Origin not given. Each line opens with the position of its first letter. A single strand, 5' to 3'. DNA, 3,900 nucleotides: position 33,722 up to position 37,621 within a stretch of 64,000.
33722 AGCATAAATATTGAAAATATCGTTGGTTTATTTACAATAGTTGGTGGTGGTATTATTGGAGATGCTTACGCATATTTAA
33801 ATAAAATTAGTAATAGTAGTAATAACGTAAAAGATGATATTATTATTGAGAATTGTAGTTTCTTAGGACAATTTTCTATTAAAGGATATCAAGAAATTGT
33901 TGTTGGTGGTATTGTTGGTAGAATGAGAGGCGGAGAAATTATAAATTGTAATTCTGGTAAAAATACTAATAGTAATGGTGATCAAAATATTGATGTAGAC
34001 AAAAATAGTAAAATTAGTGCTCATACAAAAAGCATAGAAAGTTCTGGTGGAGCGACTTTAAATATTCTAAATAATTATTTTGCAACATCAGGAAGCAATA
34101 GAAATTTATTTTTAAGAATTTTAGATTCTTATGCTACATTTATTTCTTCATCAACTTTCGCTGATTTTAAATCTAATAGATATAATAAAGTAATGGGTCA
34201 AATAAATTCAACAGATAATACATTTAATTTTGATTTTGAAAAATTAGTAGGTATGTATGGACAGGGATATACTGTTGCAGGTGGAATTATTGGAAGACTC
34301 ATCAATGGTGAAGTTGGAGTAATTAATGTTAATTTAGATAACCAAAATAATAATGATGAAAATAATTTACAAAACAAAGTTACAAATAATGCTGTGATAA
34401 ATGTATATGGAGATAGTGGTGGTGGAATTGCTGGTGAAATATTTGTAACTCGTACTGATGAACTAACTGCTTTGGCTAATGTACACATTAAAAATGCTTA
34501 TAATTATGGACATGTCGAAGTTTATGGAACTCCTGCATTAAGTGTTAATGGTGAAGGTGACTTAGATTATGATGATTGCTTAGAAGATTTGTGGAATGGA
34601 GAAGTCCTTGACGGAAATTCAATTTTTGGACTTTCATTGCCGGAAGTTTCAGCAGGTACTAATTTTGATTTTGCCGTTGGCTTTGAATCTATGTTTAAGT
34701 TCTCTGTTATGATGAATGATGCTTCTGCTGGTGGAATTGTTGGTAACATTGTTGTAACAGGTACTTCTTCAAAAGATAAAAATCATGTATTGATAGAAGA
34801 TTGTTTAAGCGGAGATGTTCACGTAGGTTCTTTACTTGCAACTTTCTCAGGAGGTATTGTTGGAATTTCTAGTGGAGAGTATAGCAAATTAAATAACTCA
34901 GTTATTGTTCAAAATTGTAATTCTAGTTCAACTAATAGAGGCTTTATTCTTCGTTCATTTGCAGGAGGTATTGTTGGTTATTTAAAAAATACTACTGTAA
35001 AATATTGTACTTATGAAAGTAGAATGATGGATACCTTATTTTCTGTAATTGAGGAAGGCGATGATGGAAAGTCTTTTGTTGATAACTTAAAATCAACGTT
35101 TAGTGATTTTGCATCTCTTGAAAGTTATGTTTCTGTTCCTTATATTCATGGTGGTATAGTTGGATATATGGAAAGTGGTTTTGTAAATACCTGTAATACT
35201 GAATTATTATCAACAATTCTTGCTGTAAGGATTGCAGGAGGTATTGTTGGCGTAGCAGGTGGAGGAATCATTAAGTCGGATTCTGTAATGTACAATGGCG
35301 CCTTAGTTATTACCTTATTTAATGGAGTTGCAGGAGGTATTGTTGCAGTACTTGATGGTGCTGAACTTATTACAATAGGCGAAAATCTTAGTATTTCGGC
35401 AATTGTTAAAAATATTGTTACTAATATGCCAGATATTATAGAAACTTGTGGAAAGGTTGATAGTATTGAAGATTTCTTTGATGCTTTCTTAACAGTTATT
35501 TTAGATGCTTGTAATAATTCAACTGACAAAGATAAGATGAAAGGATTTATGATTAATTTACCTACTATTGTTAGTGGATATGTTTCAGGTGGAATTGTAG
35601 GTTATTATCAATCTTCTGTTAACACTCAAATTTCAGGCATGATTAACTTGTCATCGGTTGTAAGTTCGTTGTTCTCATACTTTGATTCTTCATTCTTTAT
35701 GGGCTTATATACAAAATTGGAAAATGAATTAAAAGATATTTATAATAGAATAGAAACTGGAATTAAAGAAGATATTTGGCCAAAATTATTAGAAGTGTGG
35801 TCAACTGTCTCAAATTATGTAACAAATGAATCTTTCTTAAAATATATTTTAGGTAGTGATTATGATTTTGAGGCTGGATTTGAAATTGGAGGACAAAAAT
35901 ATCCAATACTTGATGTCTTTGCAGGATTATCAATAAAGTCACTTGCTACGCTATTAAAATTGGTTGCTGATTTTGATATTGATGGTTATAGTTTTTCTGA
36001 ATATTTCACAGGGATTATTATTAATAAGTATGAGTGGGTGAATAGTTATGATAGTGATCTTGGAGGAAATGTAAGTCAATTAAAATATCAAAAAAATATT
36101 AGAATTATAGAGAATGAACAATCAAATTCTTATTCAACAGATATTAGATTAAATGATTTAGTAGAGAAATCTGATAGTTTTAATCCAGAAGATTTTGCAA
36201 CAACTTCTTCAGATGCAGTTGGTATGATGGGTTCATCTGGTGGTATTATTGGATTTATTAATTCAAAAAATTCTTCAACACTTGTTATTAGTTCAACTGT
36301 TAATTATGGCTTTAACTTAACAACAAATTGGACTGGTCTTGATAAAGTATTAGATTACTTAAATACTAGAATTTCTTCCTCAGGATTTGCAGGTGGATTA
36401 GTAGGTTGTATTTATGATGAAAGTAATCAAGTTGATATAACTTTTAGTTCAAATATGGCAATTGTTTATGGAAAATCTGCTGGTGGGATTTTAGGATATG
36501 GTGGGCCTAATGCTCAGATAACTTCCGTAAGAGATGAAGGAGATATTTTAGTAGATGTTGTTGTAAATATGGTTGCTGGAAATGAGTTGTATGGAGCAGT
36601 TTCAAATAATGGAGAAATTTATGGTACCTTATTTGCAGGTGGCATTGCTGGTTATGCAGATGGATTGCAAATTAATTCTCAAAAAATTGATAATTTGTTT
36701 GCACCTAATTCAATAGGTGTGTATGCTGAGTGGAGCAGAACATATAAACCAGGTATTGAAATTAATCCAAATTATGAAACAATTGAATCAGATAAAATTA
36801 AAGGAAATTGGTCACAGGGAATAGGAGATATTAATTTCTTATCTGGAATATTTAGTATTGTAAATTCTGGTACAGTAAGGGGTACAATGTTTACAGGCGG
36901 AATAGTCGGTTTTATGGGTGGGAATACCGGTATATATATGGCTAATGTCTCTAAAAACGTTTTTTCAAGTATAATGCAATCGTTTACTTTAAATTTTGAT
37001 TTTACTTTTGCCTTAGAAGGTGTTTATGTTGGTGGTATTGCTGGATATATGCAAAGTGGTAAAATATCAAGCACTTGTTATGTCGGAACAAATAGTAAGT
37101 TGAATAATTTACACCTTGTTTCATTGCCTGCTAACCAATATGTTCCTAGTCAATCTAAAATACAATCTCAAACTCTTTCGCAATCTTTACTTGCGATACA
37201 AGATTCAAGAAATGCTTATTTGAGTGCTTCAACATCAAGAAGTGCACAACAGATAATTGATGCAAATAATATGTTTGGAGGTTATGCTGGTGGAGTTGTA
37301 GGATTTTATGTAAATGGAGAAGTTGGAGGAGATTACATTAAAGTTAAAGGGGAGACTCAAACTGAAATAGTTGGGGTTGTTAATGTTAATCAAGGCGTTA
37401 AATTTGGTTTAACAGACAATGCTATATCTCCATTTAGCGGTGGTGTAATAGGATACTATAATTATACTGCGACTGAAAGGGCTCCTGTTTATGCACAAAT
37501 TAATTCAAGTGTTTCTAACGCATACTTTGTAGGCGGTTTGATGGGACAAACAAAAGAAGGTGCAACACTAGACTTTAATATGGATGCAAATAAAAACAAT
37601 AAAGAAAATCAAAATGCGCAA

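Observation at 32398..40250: A single uninterrupted beta-helix module of about 2,600 residues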

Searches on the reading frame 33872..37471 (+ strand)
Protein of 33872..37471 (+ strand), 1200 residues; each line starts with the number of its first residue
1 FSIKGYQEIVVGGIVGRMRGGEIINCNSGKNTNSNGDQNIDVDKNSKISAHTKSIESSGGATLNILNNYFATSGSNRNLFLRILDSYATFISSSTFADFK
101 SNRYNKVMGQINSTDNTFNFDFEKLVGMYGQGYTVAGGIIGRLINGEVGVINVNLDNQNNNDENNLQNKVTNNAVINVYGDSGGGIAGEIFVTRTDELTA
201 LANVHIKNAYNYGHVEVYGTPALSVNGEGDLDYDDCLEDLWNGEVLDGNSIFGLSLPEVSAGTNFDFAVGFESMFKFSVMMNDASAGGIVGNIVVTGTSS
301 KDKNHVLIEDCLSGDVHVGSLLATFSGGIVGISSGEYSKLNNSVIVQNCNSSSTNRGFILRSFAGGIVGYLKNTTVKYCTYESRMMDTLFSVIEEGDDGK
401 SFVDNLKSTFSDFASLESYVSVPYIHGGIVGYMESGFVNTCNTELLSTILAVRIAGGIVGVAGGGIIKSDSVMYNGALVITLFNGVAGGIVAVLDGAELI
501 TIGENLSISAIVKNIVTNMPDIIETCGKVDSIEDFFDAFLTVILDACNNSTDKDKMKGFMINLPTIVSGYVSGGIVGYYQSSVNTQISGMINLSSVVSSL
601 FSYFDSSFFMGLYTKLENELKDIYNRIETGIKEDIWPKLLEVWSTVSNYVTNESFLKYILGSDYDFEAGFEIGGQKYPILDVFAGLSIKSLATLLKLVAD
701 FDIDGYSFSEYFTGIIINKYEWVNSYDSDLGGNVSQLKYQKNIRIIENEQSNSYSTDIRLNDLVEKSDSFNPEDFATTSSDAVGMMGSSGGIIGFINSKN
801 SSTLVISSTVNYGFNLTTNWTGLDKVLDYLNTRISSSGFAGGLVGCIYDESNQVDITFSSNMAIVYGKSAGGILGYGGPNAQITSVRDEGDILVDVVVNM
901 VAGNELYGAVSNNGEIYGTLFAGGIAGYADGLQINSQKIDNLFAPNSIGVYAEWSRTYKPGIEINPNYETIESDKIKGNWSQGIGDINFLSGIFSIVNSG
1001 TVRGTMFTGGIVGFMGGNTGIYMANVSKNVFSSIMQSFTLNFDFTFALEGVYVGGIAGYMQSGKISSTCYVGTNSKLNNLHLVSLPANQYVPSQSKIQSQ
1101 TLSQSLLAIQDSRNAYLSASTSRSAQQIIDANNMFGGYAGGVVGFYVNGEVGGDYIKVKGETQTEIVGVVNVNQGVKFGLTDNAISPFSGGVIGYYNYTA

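Call 21: find_homologous_proteins(query=A2, max_evalue=0.000001)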
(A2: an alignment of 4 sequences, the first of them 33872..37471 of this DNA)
Query A2 (4 sequences) (1200 aa, profile of the alignment): 21 proteins with E <= 0.000001 among 8000 candidates.
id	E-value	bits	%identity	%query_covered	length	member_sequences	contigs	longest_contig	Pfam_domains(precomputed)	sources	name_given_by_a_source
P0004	1.6e-74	270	31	43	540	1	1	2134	-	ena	-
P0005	3.3e-23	100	27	19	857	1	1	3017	-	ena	-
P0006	1.7e-16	78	25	20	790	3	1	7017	PF00404.25,PF07581.18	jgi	-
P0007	3.5e-12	63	25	19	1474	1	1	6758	PF07581.18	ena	-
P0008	4.6e-12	63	30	15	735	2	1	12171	PF07581.18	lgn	-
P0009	8.3e-12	62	29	13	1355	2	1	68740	PF00059.28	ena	-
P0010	1.7e-10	58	25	18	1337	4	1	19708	PF05342.20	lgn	-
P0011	2.5e-10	57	27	12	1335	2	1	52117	PF05342.20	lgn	-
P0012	1.2e-8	52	26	15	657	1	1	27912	PF07581.18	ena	-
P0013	1.7e-8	51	41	5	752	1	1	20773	PF00404.25,PF07581.18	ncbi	-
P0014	2.6e-8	51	28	18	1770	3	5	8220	PF07523.19,PF07581.18,PF00395.26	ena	-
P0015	2.9e-8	50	33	13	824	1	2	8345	PF07581.18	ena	-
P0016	3.1e-8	50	29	8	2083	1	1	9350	-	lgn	-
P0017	9.9e-8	49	23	11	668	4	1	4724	PF07581.18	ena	-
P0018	2.2e-7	48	36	4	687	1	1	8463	PF07581.18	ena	-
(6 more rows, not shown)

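Call 48: search_protein_representatives(alignment_id=A2)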
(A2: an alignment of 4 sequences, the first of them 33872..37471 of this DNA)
Query: 4 sequences, 1112 profile positions. Proteins with E-value up to 0.001 (for the whole library): 171; up to 1e-10: 18; up to 1e-30: 9. The best 150 are listed.
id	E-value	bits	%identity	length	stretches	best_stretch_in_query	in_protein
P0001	0.0e+00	1507.1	-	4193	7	2-1112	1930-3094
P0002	0.0e+00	1466.8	-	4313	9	1-1112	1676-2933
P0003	7.0e-174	597.2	-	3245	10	626-1112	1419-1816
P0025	2.4e-146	506.0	-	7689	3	3-1112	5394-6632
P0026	1.1e-128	447.6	-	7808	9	2-1111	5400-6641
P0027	4.3e-109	382.7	-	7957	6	3-1009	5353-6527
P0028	1.9e-105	370.6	-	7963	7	5-943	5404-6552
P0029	4.0e-97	343.0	-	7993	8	5-927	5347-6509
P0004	5.2e-75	269.8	-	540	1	96-547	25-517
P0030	7.3e-27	110.4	-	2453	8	691-810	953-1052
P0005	1.1e-23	99.9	-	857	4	3-181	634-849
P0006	5.4e-17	77.7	-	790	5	136-317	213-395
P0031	3.4e-16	75.1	-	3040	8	200-425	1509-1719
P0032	3.8e-16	74.9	-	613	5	701-793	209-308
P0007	1.1e-12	63.4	-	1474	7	693-792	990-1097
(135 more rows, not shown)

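Call 52: predict_structure(alignment_id=A3)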
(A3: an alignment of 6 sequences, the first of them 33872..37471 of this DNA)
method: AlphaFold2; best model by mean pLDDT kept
length: 1200 residues; sequences in the alignment: 6
mean_pLDDT: 44.0   pTM: 0.55
mean pLDDT of the five models: 44.0, 41.8, 39.4, 37.4, 37.0
residues with pLDDT >= 90: 32; 70-90: 144; 50-70: 180; < 50: 844
segments of 3 or more residues with pLDDT < 50: 1-7, 29-132, 153-167, 196-200, 221-281, 298-302, 338-341, 357-361, 385-421, 504-536, 547-552, 598-621, 623-787, 807-841, 850-852, 858-871, 883-924, 933-1200
pLDDT, mean of each block of 10 residues (from residue 1): 38 71 64 35 30 31 34 34 36 36 34 32 32 68 79 44 48 66 85 56 79 67 35 34 35 33 29 32 77 70 74 72 77 69 82 60 80 89 52 40 38 35 72 85 68 75 79 69 63 77 47 44 39 47 50 56 58 71 59 52 35 43 46 44 37 34 30 29 28 30 27 29 38 34 29 28 31 28 40 62 50 32 33 36 56 47 37 52 40 22 27 37 48 39 24 25 25 26 25 28 39 25 27 26 29 39 36 26 23 24 23 25 32 30 23 24 26 25 25 24
secondary structure, 60 per line:
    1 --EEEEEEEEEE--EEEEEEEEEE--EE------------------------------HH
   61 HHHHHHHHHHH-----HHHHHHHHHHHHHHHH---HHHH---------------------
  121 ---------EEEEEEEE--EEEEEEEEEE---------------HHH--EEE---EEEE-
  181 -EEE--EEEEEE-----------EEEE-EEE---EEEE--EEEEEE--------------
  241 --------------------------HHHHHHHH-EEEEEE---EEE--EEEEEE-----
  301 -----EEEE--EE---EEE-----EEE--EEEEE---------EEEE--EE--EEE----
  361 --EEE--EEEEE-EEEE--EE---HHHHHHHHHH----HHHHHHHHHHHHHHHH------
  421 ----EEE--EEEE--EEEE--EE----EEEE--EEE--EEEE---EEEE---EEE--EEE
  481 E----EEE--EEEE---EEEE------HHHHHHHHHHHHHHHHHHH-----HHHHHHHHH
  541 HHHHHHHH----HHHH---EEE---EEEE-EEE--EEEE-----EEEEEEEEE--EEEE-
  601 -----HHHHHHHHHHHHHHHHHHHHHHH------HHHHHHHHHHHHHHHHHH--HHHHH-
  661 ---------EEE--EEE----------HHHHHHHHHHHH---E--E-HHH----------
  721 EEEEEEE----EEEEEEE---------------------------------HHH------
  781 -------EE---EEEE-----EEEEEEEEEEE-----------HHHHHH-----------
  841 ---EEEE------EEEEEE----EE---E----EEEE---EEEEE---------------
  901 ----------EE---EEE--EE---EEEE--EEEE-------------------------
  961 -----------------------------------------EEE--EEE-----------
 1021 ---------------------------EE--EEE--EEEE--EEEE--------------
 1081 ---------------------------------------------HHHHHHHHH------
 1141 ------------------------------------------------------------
elements in order (helices of 4 or more, strands of 3 or more residues): E3-12 E15-24 H59-71 H77-92 H96-99 E130-137 E140-149 E170-172 E176-179 E182-184 E187-192 E204-207 E209-211 E215-218 E221-226 H267-274 E276-281 E285-287 E290-295 E306-309 E317-319 E325-327 E330-334 E344-347 E354-356 E363-365 E368-372 E374-377 H385-394 H399-414 E425-427 E430-433 E436-439 E448-451 E454-456 E459-462 E466-469 E473-475 E478-481 E486-488 E491-494 E498-501 H508-526 H532-548 H553-556 E560-562 E566-569 E571-573 E576-579 E585-593 E596-599 H606-628 H635-652 H655-659 E670-672 E675-677 H688-699 E721-727 E732-738 E793-796 E802-812 H824-829 E844-847 E854-859 E874-877 E881-885 E916-918 E926-929 E932-935 E1002-1004 E1007-1009 E1052-1054 E1057-1060 E1063-1066 H1126-1134

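Call 62: fold_search(model_id=the predicted structure, library=pdb)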
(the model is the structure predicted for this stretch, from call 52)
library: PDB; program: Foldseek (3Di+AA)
matches with E <= 10: 14; with E <= 0.001: 0
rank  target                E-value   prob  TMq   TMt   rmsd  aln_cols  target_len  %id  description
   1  7w1d_H                4.9e-01  0.09  0.10  0.16  16.3       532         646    8  Crystal structure of Klebsiella pneumoniae K1 capsule-specific polysaccharide lyase in a C2 crystal form (released 2022-05-18)
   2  7xzf_A                1.6e+00  0.04  0.10  0.21  16.2       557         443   10  Wild type of the N-terminal domain of fucoidan lyase FdlA (released 2022-09-28)
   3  7vul_B                3.1e+00  0.02  0.09  0.14  14.9       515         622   10  Structure of Klebsiella Phage P560 depolymerase (released 2022-11-16)
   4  7jgj_A                3.7e+00  0.18  0.10  0.10  11.1       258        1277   10  IgA1 Protease in complex with neutralizing mAb (released 2020-12-09)
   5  7xzc_A                3.7e+00  0.01  0.08  0.17  21.3       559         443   11  Mutant (R240A) of the N-terminal domain of fucoidan lyase FdlA (released 2022-09-28)
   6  7w1c_B                4.3e+00  0.03  0.10  0.16  16.7       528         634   10  Crystal structure of Klebsiella pneumoniae K1 capsule-specific polysaccharide lyase in a P1 crystal form (released 2022-05-18)
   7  4avz                  4.3e+00  0.02  0.09  0.15  19.4       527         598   11  Tailspike protein mutant E372Q of E. coli bacteriophage HK620 (released 2012-09-26)
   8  3th0_A                4.3e+00  0.01  0.07  0.12  19.7       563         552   10  P22 Tailspike complexed with S.Paratyphi O antigen octasaccharide (released 2012-08-29)
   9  8yk2_B                4.9e+00  0.01  0.08  0.12  18.4       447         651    9  Blood group B alpha-1,3-galactosidase AgaBb from Bifidobacterium bifidum, construct T7-tag_24-700 (released 2024-07-10)
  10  7xzb_A                4.9e+00  0.01  0.08  0.15  20.9       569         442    9  Mutant (Y242A) of the N-terminal domain of fucoidan lyase FdlA (released 2022-09-28)
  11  6fls_A                5.2e+00  0.01  0.06  0.17  12.8       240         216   12  Pentapeptide repeat family protein from Clostridium botulinum (released 2018-08-15)
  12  2xc1_A                6.6e+00  0.01  0.10  0.14  17.3       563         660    9  Full-length Tailspike Protein Mutant Y108W of Bacteriophage P22 (released 2011-05-04)
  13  3ak5_C                8.4e+00  0.01  0.07  0.08  22.9       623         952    8  Hemoglobin protease (Hbp) passenger missing domain-2 (released 2010-10-06)
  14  6xja_P                9.2e+00  0.09  0.10  0.09  10.9       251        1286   10  Streptococcus Pneumoniae IgA1 Protease with IgA1 substrate (released 2021-01-20)

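Call 88: search_protein_families(library=pfam, proteins=[P0010, P0011, P0006, P0013], max_evalue=0.001)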
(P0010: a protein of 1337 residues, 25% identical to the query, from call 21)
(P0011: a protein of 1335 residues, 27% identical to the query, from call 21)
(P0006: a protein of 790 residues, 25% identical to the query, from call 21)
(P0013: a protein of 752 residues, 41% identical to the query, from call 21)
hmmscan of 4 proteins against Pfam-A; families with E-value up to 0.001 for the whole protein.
P0010 (1337 aa): 1 family
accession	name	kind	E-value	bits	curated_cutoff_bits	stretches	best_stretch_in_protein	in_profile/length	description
PF05342.19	Peptidase_M26_N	-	1.1e-08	35.1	27.7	1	624-763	117-249/250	M26 IgA1-specific Metallo-endopeptidase N-terminal region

P0011 (1335 aa): 1 family
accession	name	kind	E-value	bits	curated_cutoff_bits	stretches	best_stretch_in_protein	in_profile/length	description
PF05342.19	Peptidase_M26_N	-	1.1e-09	38.3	27.7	1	620-760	116-249/250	M26 IgA1-specific Metallo-endopeptidase N-terminal region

P0006 (790 aa): 2 families
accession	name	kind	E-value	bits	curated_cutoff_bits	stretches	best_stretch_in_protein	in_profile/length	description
PF07581.17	Glug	-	8.4e-11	42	20.5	0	177-200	3-27/28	The GLUG motif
PF00404.24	Dockerin_1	-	9.9e-07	29.3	22.9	1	732-786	1-56/57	Dockerin type I domain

P0013 (752 aa): 2 families
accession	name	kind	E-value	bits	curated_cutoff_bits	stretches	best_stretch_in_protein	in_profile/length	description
PF07581.17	Glug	-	2.5e-14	53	20.5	0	149-172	1-25/28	The GLUG motif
PF00404.24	Dockerin_1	-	4.9e-11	43.1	22.9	1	692-744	3-55/57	Dockerin type I domain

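Call 89: search_solved_structures(query=P0010, max_evalue=0.001)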
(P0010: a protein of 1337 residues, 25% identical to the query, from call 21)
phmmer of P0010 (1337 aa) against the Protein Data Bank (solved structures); distinct sequences matched with E-value up to 0.001: 0.

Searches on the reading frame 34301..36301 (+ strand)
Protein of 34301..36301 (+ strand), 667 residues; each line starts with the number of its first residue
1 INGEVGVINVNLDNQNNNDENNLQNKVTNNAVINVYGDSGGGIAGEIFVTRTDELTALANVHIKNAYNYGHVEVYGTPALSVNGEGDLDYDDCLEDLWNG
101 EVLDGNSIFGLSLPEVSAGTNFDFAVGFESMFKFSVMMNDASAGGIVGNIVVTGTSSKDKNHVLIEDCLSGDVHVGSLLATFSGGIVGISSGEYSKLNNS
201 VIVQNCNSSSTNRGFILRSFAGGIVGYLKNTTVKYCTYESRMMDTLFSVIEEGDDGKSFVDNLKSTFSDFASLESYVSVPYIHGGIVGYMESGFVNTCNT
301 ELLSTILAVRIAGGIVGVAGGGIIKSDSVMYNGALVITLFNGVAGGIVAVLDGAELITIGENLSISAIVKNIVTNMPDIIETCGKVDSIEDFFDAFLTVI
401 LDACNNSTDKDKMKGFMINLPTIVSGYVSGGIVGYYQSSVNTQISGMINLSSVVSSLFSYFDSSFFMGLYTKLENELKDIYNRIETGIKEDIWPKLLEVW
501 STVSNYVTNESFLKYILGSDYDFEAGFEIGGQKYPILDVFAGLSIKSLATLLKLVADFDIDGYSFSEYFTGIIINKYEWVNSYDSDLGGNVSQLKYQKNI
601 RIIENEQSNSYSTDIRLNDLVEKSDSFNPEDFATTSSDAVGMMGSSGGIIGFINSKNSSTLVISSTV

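Call 76: search_protein_families(library=pfam, proteins=[window:34301-36301:+], max_evalue=1)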
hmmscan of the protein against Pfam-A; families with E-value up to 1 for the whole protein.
window:34301-36301:+ (667 aa): 1 family
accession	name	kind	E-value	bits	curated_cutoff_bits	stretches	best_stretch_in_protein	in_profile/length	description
PF19226.5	DisA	-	0.018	14.7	27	1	450-507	277-334/366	DisA glycoprotein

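Call 78: search_protein_families(library=ncbifam, proteins=[window:34301-36301:+], max_evalue=0.01)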
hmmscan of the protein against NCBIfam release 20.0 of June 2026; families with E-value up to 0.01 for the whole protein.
window:34301-36301:+ (667 aa): 0 families
